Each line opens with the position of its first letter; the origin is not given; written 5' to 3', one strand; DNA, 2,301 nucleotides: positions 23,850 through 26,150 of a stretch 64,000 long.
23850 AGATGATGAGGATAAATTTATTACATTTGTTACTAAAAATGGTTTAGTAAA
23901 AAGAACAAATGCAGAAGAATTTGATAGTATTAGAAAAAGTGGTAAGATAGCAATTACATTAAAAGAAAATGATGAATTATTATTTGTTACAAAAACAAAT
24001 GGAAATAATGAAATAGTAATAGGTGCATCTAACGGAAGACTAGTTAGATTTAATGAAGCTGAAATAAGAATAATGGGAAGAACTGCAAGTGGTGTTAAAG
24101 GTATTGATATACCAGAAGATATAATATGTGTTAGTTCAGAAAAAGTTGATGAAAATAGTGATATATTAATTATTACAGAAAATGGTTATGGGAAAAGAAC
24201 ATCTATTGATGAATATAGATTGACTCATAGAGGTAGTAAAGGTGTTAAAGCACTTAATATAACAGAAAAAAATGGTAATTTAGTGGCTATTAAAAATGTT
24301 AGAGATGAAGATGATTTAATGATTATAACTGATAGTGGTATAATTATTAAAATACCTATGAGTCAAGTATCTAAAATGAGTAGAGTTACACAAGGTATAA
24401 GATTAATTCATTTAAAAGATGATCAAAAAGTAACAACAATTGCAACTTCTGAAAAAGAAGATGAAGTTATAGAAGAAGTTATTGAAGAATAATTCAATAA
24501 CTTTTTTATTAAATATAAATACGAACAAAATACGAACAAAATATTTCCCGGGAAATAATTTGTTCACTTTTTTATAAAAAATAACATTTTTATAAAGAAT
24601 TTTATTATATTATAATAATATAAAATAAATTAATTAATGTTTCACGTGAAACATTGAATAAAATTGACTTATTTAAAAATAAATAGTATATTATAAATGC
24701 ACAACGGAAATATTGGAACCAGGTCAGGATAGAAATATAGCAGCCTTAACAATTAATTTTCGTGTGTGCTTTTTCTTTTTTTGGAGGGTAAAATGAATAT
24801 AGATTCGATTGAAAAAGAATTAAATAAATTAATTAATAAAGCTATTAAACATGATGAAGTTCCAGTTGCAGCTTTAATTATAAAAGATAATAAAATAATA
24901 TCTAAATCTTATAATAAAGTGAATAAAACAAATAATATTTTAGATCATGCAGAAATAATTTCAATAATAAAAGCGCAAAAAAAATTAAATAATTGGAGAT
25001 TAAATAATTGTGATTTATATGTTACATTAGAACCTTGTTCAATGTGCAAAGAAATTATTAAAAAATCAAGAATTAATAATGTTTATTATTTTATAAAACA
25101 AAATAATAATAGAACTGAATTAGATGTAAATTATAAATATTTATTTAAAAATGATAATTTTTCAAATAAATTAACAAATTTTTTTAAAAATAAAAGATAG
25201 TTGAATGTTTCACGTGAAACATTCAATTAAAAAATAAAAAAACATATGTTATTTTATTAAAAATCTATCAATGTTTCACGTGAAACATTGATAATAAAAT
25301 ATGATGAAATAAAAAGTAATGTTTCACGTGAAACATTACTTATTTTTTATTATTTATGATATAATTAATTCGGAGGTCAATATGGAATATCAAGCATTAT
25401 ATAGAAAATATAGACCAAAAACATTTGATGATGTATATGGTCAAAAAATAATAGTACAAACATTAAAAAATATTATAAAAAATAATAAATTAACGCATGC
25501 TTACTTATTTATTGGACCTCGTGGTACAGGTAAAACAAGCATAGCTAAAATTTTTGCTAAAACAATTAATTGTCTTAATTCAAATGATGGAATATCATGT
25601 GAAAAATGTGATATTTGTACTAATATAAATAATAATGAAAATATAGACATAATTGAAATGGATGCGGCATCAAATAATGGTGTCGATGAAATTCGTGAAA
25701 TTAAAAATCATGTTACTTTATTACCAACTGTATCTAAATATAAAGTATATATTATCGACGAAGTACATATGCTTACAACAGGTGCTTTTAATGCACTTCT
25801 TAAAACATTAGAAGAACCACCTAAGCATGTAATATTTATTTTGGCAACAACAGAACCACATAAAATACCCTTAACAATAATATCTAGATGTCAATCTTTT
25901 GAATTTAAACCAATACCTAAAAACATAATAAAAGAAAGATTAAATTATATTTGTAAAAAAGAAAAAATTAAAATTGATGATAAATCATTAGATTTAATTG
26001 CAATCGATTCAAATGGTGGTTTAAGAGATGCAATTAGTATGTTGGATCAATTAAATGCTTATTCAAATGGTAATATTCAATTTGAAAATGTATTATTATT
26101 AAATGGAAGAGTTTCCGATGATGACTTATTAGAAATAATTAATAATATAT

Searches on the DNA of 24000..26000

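Call 50: search_rna_families(source=window, start=24000, end=26000, threshold=gathering)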
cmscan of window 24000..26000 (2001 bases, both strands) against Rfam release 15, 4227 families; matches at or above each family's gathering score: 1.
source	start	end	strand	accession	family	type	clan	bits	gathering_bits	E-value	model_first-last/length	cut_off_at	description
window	24692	24779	+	RF00169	Bacteria_small_SRP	Gene;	CL00003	56.8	40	2.6e-11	1-97/97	no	Bacterial small signal recognition particle RNA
